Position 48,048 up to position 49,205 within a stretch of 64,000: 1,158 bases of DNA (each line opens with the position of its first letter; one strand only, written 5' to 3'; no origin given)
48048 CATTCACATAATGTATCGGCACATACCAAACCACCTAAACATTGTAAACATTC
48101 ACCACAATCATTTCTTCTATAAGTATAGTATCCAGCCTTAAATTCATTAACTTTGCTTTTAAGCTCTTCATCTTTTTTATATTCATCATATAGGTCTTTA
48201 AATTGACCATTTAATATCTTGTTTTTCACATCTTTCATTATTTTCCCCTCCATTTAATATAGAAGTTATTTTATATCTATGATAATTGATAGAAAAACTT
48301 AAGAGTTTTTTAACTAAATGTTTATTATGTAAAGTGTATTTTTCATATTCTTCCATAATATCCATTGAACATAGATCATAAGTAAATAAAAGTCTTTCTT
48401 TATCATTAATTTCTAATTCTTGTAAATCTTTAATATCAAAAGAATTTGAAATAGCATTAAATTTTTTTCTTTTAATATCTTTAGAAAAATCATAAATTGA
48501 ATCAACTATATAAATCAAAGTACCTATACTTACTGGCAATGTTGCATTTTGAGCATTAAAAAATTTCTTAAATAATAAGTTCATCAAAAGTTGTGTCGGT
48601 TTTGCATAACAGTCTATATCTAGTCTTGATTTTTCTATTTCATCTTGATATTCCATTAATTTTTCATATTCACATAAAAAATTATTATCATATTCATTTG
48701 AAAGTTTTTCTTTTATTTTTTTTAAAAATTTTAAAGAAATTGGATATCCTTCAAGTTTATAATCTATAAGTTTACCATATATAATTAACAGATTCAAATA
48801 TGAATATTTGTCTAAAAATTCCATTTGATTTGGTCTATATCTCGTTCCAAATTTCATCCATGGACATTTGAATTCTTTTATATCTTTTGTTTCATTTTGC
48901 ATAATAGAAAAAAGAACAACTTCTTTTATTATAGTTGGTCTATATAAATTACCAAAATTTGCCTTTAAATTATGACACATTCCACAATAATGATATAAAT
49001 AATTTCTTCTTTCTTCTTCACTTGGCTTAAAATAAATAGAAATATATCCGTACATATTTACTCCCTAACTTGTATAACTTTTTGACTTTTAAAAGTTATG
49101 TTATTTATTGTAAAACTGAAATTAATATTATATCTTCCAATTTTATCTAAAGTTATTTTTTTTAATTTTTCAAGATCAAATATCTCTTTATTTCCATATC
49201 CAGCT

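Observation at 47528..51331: Minimal PilT/GspE-family ATPase directly downstream of ftsA-ftsZ, followed by three uncharacterised proteins and a Cys-rich mini-protein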

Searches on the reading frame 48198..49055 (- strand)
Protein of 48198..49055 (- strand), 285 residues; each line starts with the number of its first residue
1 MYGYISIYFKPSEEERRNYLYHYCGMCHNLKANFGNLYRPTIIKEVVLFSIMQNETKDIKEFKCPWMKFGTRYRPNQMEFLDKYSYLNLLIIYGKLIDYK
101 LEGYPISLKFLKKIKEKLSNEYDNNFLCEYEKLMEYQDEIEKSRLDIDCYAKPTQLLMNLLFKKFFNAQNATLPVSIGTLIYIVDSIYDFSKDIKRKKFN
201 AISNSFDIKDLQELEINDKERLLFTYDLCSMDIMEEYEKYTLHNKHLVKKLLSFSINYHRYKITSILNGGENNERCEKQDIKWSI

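Call 3: search_protein_families(library=pfam, proteins=[window:48198-49055:-], max_evalue=1)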
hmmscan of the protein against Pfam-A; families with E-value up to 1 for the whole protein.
window:48198-49055:- (285 aa): 1 family
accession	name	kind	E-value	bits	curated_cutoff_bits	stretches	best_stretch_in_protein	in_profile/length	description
PF18937.5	DUF5685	-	2.6e-20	73.4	26.7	1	1-252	1-262/272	Family of unknown function (DUF5685)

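Call 4: search_protein_families(library=ncbifam, proteins=[window:48198-49055:-], max_evalue=1)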
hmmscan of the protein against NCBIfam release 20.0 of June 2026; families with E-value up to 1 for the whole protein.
window:48198-49055:- (285 aa): 0 families

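Call 11: find_homologous_proteins(query=window:48198-49055:-)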
Query window:48198-49055:- (285 aa): 24 proteins with E <= 0.001 among 642 candidates.
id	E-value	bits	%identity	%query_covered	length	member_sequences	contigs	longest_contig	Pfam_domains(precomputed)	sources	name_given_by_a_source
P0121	3.5e-185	632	99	100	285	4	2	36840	PF18937.6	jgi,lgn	jgi:hypothetical protein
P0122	1.8e-102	360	58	96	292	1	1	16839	PF18937.6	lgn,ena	-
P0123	1.4e-101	357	59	96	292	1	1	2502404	PF18937.6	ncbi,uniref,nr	ncbi:hypothetical protein OSSY52_20670 [Tepiditoga spiralis]|uniref:Uncharacterized protein n=1 Tax=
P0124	3.4e-92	327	53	97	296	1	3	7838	PF18937.6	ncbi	-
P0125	8.8e-91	322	54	99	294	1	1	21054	PF18937.6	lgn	-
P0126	3.9e-90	320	52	97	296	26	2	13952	PF18937.6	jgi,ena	-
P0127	4.8e-90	320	54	99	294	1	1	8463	PF18937.6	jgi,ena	-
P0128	2.3e-89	317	54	96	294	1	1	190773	PF18937.6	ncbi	ncbi:MAG: DUF5685 family protein [Thermotogota bacterium]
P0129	2.6e-89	317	52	97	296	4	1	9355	PF18937.6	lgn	-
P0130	7.6e-89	316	53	96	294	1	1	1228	PF18937.6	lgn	-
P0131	1.6e-88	315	54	95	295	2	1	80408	PF18937.6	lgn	-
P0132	5.4e-88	313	54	96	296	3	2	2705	PF18937.6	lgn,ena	-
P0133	6.2e-88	313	52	96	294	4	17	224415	PF18937.6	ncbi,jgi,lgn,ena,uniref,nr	ncbi:DUF5685 family protein [Geotoga petraea]|jgi:hypothetical protein|uniref:Uncharacterized protei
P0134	1.8e-87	311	52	97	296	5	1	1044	PF18937.6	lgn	-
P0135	3.0e-87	311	51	97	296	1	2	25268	PF18937.6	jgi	-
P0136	2.3e-86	308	53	97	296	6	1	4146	PF18937.6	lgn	-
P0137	4.5e-86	307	51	96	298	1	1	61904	PF18937.6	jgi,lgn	jgi:hypothetical protein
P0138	6.0e-86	306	50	96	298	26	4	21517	PF18937.6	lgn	-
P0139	3.9e-84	300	51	96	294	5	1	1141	PF18937.6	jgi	jgi:hypothetical protein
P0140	9.6e-84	299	51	99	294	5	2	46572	PF18937.6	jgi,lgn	jgi:hypothetical protein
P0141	1.4e-53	200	40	100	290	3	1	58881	PF18937.6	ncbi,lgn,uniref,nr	ncbi:DUF5685 family protein [Marinitoga litoralis]|uniref:DUF5685 family protein n=1 Tax=Marinitoga 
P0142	3.5e-53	199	40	98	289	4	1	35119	PF18937.6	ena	-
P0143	1.0e-50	191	38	94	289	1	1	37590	PF18937.6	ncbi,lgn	ncbi:hypothetical protein JCM30566_13020 [Marinitoga arctica]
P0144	2.4e-37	147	51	49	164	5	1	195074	PF18937.6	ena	-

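Call 24: find_related_loci(query=A2, collection=genome_contigs, flank=8000)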
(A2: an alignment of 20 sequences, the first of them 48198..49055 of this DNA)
Query A2 (285 aa) in genome_contigs; peptide patterns used: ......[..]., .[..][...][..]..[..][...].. (x = any residue, [..] = any of these).
22 stretches matched a pattern; 5 encode a relative of the query (tblastn E <= 1e-3); 5 distinct loci.
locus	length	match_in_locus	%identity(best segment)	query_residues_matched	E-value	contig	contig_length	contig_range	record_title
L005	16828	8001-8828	54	1-275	3e-96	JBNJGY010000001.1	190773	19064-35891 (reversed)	MAG: Thermotogota bacterium isolate Y22_30dBSd2.bin.72 NODE_5_length_190773_cov_19.613492, whole genome shotgun sequence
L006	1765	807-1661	43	1-279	9e-76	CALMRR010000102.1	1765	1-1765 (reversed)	MAG TPA_asm: uncultured Petrotoga sp. isolate SRR5007357_bin.106_CONCOCT_v1.1_MAG genome assembly, contig: ERZ778037.667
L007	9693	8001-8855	43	1-279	2e-72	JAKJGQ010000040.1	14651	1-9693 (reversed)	MAG: Thermotogae bacterium isolate UR.bin268 NODE_40_length_14651_cov_27.072046, whole genome shotgun sequence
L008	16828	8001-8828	50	1-275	5e-94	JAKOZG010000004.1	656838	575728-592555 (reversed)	MAG: Thermotogota bacterium isolate USSF_maxbin.001 k201_2669, whole genome shotgun sequence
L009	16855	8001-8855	43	1-279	2e-72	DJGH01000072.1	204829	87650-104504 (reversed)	MAG TPA_asm: Petrotoga sp. UBA5851 UBA5851_contig_285, whole genome shotgun sequence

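Call 28: predict_structure(alignment_id=A2)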
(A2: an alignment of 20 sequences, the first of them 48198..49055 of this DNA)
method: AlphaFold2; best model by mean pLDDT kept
length: 285 residues; sequences in the alignment: 20
mean_pLDDT: 88.4   pTM: 0.84
mean pLDDT of the five models: 88.4, 88.1, 88.1, 87.0, 86.7
residues with pLDDT >= 90: 224; 70-90: 36; 50-70: 3; < 50: 22
segments of 3 or more residues with pLDDT < 50: 1-8, 272-285
pLDDT, mean of each block of 10 residues (from residue 1): 49 90 95 86 91 94 89 94 96 94 92 95 96 96 93 95 88 94 93 94 95 95 97 94 93 91 89 38 27
secondary structure, 60 per line:
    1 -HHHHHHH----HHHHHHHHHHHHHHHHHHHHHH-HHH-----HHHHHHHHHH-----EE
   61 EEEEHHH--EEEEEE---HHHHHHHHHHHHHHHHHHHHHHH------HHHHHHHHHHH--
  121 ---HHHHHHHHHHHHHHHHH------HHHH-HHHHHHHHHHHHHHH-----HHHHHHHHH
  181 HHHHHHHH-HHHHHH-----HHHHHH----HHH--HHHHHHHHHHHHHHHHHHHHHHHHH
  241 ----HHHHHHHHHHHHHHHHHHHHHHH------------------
elements in order: H2-8 H13-34 H44-53 E59-64 E70-75 H79-101 H108-118 H124-140 H147-150 H152-166 H172-188 H190-195 H201-206 H216-240 H245-267

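Call 34: search_protein_representatives(alignment_id=A2)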
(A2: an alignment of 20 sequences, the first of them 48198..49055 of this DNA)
Query: 20 sequences, 294 profile positions. Proteins with E-value up to 0.001 (for the whole library): 2113; up to 1e-10: 663; up to 1e-30: 5. The best 150 are listed.
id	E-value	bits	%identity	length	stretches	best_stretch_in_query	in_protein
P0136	2.0e-133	460.8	-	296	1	1-294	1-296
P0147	2.0e-103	362.3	-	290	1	1-280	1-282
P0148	7.5e-99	347.3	-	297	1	1-294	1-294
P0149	1.6e-91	323.2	-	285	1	1-279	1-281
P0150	2.0e-53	198.2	-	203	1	92-280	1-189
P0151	3.1e-27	112.2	-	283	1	1-270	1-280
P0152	2.2e-24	102.8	-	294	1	1-243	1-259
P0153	5.8e-22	94.9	-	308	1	1-205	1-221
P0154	4.1e-21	92.1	-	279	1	13-204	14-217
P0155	1.3e-20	90.4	-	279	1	1-239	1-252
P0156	1.5e-20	90.2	-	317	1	1-261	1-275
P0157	1.8e-20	90.0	-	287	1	14-241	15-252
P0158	2.4e-20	89.6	-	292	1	1-230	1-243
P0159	2.4e-20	89.6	-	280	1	1-246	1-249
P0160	3.4e-20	89.1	-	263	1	1-216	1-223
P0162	4.8e-20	88.6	-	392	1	16-264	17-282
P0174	9.3e-19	84.4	-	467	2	1-163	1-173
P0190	4.3e-18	82.2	-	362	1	12-244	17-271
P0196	6.5e-18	81.6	-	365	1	1-213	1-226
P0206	2.0e-17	80.0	-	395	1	1-234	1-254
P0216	3.9e-17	79.0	-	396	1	18-274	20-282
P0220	6.4e-17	78.3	-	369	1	1-272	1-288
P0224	7.9e-17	78.0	-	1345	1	1-240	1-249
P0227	9.8e-17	77.7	-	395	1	1-252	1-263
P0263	7.3e-16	74.8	-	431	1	1-261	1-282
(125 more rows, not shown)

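Call 37: search_protein_families(library=pfam, proteins=[P0224, P0174, P0162, P0206, P0216, P0227, P0263, P0196, P0220, P0190], max_evalue=0.01)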
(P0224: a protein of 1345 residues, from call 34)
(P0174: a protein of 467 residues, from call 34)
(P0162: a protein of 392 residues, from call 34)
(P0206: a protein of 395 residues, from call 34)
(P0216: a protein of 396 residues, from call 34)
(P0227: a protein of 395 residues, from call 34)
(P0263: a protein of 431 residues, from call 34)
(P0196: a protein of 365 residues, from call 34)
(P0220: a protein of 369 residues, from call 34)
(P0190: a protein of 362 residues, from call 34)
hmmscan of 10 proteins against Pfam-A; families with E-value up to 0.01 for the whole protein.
P0224 (1345 aa): 1 family
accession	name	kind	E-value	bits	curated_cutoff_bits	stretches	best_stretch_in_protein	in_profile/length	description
PF18937.5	DUF5685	-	1e-32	114.1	26.7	1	14-277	16-269/272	Family of unknown function (DUF5685)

P0174 (467 aa): 1 family
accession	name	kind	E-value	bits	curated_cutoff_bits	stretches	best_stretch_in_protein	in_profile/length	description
PF18937.5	DUF5685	-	1.9e-46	159.1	26.7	2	1-175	1-173/272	Family of unknown function (DUF5685)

P0162 (392 aa): 1 family
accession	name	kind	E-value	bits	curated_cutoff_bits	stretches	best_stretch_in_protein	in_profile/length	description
PF18937.5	DUF5685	-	2.5e-50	171.9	26.7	1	1-280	1-271/272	Family of unknown function (DUF5685)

P0206 (395 aa): 1 family
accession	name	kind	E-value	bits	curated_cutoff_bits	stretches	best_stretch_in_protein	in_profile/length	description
PF18937.5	DUF5685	-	5.9e-49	167.3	26.7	1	1-282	1-270/272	Family of unknown function (DUF5685)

P0216 (396 aa): 1 family
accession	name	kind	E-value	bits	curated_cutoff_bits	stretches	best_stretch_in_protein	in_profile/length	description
PF18937.5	DUF5685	-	1.4e-57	195.7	26.7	1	1-284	1-270/272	Family of unknown function (DUF5685)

P0227 (395 aa): 1 family
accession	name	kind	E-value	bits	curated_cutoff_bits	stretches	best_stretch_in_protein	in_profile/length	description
PF18937.5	DUF5685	-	3.9e-35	122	26.7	1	1-265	1-263/272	Family of unknown function (DUF5685)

P0263 (431 aa): 1 family
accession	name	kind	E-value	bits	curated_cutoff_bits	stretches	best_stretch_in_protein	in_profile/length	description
PF18937.5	DUF5685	-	4.1e-50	171.1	26.7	1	1-280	1-270/272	Family of unknown function (DUF5685)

P0196 (365 aa): 1 family
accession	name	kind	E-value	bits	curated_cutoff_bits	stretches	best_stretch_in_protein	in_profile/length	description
PF18937.5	DUF5685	-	1.2e-77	261.4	26.7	1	1-272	1-270/272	Family of unknown function (DUF5685)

P0220 (369 aa): 1 family
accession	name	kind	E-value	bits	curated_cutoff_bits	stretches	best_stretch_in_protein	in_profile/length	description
PF18937.5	DUF5685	-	3.2e-36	125.6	26.7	1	1-266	1-263/272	Family of unknown function (DUF5685)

P0190 (362 aa): 2 families
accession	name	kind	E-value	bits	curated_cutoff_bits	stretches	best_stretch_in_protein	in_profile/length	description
PF18937.5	DUF5685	-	5e-41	141.3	26.7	1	1-271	1-255/272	Family of unknown function (DUF5685)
PF06198.16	DUF999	-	0.0037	17.7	25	1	229-314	30-114/143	Protein of unknown function (DUF999)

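Call 40: list_cluster_members(proteins=[P0151, P0152, P0153, P0162, P0196, P0227, P0190, P0263, P0224, P0155])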
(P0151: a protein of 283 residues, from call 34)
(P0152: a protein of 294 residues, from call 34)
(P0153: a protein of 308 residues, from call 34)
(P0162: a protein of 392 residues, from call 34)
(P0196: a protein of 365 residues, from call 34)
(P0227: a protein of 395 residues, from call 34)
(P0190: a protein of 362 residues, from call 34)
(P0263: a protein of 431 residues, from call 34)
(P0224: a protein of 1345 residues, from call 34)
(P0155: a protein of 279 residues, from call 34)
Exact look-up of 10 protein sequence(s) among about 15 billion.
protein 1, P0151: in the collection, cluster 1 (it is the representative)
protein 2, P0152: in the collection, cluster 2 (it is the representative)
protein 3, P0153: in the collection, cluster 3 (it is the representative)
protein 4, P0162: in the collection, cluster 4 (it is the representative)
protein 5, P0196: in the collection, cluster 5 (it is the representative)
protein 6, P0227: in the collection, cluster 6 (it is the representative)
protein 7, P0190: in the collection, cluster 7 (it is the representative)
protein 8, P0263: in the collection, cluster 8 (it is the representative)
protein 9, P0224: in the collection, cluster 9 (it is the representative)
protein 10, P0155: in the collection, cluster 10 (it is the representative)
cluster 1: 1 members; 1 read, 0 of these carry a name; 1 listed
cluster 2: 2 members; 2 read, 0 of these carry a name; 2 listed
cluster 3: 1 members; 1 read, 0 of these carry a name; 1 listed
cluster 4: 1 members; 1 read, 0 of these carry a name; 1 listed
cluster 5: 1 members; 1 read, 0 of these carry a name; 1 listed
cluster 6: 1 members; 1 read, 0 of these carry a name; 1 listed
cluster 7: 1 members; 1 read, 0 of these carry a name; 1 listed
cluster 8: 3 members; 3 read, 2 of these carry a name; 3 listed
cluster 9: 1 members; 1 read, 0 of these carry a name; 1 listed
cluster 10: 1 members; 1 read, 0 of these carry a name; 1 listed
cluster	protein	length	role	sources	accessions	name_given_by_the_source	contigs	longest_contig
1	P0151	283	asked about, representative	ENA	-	-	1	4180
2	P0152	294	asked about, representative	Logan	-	-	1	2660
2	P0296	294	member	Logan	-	-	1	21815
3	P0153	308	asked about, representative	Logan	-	-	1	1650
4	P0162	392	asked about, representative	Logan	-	-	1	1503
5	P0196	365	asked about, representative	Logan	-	-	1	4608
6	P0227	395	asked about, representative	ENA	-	-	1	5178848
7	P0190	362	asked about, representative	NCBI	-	-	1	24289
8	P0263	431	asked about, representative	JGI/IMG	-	hypothetical protein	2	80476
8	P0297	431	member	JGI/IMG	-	hypothetical protein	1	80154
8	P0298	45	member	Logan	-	-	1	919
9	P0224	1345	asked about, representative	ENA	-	-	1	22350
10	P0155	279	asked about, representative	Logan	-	-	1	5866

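Call 41: find_encoding_contigs(protein=P0227, flank=6000, max_places=1)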
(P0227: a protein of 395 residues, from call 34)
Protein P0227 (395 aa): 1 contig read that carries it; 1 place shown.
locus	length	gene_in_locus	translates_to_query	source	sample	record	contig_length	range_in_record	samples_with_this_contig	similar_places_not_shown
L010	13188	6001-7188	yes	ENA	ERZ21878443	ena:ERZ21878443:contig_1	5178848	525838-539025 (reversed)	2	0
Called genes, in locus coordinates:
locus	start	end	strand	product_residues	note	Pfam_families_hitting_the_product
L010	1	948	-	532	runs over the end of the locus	PF00669:Flagellin_N, PF00700:Flagellin_C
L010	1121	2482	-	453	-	PF02878:PGM_PMM_I, PF02879:PGM_PMM_II, PF02880:PGM_PMM_III, PF00408:PGM_PMM_IV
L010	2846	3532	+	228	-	PF22624:AASDHPPT_N, PF01648:ACPS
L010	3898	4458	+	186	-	PF04893:Yip1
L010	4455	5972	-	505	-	PF02878:PGM_PMM_I, PF02879:PGM_PMM_II, PF02880:PGM_PMM_III, PF00408:PGM_PMM_IV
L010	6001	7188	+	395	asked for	PF18937:DUF5685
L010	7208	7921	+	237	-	PF13367:PrsW-protease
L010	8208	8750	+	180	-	-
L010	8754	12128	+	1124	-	PF23381:Beta-prop_IFT122_1st, PF24780:WD40_MABP1-WDR62_1st, PF24782:WD40_MABP1-WDR62_2nd, PF24805:EIF3I, PF24807:WD40_CDC20-Fz, PF25168:Beta-prop_WDR36-Utp21_2nd, PF25173:Beta-prop_WDR3_1st, PF25175:Beta-prop_WDR5, +64 more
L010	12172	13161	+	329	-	PF14326:DUF4384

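Call 42: find_encoding_contigs(protein=P0296, flank=6000, max_places=1)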
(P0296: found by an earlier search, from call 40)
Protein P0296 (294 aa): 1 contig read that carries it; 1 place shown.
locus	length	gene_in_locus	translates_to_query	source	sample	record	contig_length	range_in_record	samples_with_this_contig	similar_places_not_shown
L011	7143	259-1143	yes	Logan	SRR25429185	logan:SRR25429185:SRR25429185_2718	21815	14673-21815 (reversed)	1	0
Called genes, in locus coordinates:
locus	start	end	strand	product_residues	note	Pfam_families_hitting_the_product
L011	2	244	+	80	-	?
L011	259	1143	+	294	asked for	PF18937:DUF5685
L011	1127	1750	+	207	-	PF00226:DnaJ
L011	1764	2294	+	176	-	-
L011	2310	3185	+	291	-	PF01418:HTH_6, PF01380:SIS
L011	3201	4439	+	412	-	PF00070:Pyr_redox (weak), PF01134:GIDA, PF01266:DAO (weak), PF03486:HI0933_like, PF07992:Pyr_redox_2 (weak), PF12831:FAD_oxidored (weak), PF13450:NAD_binding_8 (weak), PF22780:HI0933_like_1st, +3 more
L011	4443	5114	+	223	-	PF02224:Cytidylate_kin, PF13189:Cytidylate_kin2, PF13238:AAA_18 (faint)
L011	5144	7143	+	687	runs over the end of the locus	PF02401:LYTB, PF00575:S1, PF23459:S1_RRP5 (faint), PF00575:S1, PF21710:Spt6_S1 (faint), PF00575:S1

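Call 43: find_encoding_contigs(protein=P0190, flank=6000, max_places=1)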
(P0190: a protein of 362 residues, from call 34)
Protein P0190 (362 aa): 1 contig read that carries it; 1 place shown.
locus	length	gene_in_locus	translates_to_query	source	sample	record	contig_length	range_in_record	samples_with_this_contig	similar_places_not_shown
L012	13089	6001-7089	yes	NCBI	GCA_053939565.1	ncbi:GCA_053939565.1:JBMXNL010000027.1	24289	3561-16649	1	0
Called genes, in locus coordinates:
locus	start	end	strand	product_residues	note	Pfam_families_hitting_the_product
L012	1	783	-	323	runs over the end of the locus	PF00850:Hist_deacetyl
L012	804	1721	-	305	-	PF01656:CbiA (faint), PF20720:nSTAND3 (faint), PF02881:SRP54_N, PF06414:Zeta_toxin (weak), PF13604:AAA_30 (weak), PF00448:SRP54, PF13614:AAA_31 (faint)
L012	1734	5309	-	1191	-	PF02463:SMC_N, PF13175:AAA_15, PF13304:AAA_21 (weak), PF13476:AAA_23, PF13555:AAA_29 (faint), PF02463:SMC_N, PF06470:SMC_hinge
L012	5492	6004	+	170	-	PF00085:Thioredoxin, PF03190:Thioredox_DsbH, PF13098:Thioredoxin_2, PF13899:Thioredoxin_7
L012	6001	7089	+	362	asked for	PF18937:DUF5685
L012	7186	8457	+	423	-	PF00278:Orn_DAP_Arg_deC, PF01168:Ala_racemase_N (weak), PF02784:Orn_Arg_deC_N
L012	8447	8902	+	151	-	PF00383:dCMP_cyt_deam_1, PF14437:MafB19-deam, PF14439:Bd3614-deam (weak)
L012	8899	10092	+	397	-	PF00561:Abhydrolase_1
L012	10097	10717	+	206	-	PF13489:Methyltransf_23 (weak), PF07021:MetW, PF13847:Methyltransf_31, PF13649:Methyltransf_25 (weak), PF08241:Methyltransf_11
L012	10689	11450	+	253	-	PF03808:Glyco_tran_WecG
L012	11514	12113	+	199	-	PF01966:HD (weak)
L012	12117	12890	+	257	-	PF01975:SurE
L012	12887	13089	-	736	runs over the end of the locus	-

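Call 44: find_encoding_contigs(protein=P0263, flank=6000, max_places=1)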
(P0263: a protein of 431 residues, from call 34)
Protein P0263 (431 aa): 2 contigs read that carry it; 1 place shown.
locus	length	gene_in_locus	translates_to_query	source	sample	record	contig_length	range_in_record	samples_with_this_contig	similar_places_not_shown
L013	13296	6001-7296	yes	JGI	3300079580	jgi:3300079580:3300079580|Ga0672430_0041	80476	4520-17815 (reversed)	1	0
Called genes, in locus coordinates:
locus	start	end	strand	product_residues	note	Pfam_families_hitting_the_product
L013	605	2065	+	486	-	PF00072:Response_reg, PF02518:HATPase_c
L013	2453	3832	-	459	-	PF13191:AAA_16 (weak), PF13401:AAA_22, PF05036:SPOR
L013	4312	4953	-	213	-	PF02508:Rnf-Nqr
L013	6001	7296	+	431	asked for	PF18937:DUF5685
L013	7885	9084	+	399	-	PF00497:SBP_bac_3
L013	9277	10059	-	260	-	-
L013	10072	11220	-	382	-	PF02463:SMC_N, PF13175:AAA_15, PF13476:AAA_23 (weak), PF13304:AAA_21, PF13175:AAA_15, PF11398:DUF2813 (weak)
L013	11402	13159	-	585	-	PF00149:Metallophos, PF02872:5_nucleotid_C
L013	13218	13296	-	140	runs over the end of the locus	PF02635:DsrE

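Call 49: search_protein_families(library=pfam, proteins=[L011:1106-1750:+, L011:1725-2294:+, L010:8208-8750:+, L012:5492-6004:+], max_evalue=1)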
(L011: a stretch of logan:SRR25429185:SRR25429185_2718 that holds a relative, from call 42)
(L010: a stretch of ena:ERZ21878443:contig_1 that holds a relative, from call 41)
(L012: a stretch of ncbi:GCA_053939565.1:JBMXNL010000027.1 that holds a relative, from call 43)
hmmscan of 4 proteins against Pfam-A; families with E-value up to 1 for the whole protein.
L011:1106-1750:+ (214 aa): 9 families
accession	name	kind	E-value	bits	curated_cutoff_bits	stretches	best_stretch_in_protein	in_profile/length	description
PF00226.36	DnaJ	-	1e-17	64.4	27.8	1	10-68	1-56/63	DnaJ domain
PF07719.23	TPR_2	-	0.0061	17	27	1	115-148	1-34/34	Tetratricopeptide repeat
PF13414.12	TPR_11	-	0.023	14.8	26.8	1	122-151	1-30/42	TPR repeat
PF13181.12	TPR_8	-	0.039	14.6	25.7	1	118-147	4-33/34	Tetratricopeptide repeat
PF13446.11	RPT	-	0.05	13.9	28.2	1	12-38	6-31/59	A repeated domain in UCH-protein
PF02920.21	Integrase_DNA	-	0.097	13.1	27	1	75-102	21-48/70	DNA binding domain of tn916 integrase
PF08587.17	UBA_2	-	0.17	12.4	23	0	12-30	21-39/45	Ubiquitin associated domain (UBA)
PF18198.7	AAA_lid_11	-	0.22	12.2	31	0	63-87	12-36/140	Dynein heavy chain AAA lid domain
PF11833.13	CPP1-like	-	0.71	9.9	28.4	0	20-72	2-43/196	Protein CHAPERONE-LIKE PROTEIN OF POR1-like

L011:1725-2294:+ (189 aa): 0 families

L010:8208-8750:+ (180 aa): 0 families

L012:5492-6004:+ (170 aa): 6 families
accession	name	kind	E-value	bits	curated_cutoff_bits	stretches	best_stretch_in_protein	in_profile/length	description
PF13098.12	Thioredoxin_2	-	1.2e-14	54.9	27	1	39-130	1-104/104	Thioredoxin-like domain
PF00085.26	Thioredoxin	-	1.2e-13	51.3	23.5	1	33-126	11-98/103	Thioredoxin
PF03190.21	Thioredox_DsbH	-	1.3e-12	48.4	27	1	33-96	27-97/163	Protein of unknown function, DUF255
PF13899.12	Thioredoxin_7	-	2e-12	47.5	27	1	33-109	7-83/83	Thioredoxin-like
PF21081.2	Methyltrans_Mon_3rd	-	0.0069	16.7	20.7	1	5-78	36-107/125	Virus-capping methyltransferase, C-terminal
PF04159.19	NB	-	0.4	11.1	27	1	5-40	23-58/100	NB glycoprotein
